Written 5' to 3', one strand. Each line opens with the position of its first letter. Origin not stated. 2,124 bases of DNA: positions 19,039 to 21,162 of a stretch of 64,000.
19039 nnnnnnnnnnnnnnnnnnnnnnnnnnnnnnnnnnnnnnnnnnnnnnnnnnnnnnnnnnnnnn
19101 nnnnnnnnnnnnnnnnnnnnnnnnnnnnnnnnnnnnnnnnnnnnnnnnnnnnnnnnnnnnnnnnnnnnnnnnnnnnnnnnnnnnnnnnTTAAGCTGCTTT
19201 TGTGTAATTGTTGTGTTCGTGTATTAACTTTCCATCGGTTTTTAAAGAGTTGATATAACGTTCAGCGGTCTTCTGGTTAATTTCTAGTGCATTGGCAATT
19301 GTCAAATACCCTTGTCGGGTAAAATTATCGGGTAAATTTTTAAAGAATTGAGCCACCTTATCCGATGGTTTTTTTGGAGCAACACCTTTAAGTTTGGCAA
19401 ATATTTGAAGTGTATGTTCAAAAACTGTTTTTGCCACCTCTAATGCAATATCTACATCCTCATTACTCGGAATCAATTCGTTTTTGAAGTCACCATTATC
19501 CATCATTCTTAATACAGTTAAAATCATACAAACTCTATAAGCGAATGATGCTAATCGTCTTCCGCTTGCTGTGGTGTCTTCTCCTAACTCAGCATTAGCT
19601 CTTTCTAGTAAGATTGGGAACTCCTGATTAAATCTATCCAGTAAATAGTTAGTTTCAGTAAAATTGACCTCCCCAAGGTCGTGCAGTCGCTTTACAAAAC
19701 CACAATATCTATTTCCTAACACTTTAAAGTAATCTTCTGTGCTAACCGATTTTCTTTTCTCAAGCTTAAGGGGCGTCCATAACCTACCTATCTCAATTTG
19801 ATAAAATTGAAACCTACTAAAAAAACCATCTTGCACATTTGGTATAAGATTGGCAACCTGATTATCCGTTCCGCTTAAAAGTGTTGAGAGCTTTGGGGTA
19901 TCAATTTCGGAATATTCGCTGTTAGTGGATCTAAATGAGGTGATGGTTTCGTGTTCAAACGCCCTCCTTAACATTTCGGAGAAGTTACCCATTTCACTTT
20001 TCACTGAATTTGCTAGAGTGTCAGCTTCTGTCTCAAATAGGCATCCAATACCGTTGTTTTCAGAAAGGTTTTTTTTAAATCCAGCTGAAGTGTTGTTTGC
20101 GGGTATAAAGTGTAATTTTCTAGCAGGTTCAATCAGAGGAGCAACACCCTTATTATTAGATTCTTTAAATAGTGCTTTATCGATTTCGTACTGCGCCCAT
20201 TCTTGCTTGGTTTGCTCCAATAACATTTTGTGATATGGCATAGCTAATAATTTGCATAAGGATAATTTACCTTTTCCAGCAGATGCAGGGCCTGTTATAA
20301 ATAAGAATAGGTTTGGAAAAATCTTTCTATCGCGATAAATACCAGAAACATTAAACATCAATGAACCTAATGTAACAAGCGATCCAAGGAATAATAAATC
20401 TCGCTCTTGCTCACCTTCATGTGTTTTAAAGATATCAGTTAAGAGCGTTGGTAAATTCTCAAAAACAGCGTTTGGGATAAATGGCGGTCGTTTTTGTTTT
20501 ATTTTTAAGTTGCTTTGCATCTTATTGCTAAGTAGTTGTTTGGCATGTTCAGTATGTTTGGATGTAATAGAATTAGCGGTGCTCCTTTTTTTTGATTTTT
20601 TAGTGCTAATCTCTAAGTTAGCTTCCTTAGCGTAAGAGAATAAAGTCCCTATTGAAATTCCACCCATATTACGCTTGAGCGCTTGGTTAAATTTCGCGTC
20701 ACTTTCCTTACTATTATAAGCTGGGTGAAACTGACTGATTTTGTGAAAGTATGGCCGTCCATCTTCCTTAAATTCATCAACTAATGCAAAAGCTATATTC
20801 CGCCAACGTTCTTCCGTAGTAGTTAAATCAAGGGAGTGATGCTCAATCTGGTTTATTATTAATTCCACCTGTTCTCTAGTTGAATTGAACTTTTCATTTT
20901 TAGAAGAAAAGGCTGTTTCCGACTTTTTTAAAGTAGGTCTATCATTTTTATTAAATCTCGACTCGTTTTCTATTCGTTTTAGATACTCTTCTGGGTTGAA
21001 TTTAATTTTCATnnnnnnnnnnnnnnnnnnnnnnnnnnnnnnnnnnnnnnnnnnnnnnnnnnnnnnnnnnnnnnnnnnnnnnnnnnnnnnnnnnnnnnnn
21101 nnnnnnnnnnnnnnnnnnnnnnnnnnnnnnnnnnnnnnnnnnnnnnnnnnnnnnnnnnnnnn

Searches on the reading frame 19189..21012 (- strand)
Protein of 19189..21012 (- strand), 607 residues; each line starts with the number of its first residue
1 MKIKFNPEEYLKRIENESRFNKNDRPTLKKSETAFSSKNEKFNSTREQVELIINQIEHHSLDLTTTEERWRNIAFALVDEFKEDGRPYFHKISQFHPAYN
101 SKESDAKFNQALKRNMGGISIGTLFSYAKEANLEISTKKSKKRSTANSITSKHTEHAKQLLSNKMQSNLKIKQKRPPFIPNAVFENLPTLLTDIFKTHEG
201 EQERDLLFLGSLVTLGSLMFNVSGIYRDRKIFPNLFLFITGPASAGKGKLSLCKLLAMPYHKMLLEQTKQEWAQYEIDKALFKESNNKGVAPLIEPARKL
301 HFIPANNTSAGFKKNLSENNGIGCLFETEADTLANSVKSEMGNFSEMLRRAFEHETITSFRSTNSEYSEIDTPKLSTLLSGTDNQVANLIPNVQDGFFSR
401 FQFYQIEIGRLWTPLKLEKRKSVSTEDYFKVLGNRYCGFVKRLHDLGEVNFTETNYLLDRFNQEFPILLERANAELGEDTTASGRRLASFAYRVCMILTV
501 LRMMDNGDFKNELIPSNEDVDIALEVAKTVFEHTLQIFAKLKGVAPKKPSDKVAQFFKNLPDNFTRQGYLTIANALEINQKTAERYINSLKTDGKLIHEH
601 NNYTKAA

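Call 99: search_protein_families(library=pfam, proteins=[window:19189-21012:-], max_evalue=0.00001)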
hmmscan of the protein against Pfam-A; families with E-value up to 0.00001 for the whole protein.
window:19189-21012:- (607 aa): 2 families
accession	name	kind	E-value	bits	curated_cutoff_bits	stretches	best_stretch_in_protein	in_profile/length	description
PF13148.11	DUF3987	-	1e-35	124.1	27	1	203-539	3-363/364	Protein of unknown function (DUF3987)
PF08707.16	PriCT_2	-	1.3e-11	45.1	22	1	55-128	4-77/77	Primase C terminal 2 (PriCT-2)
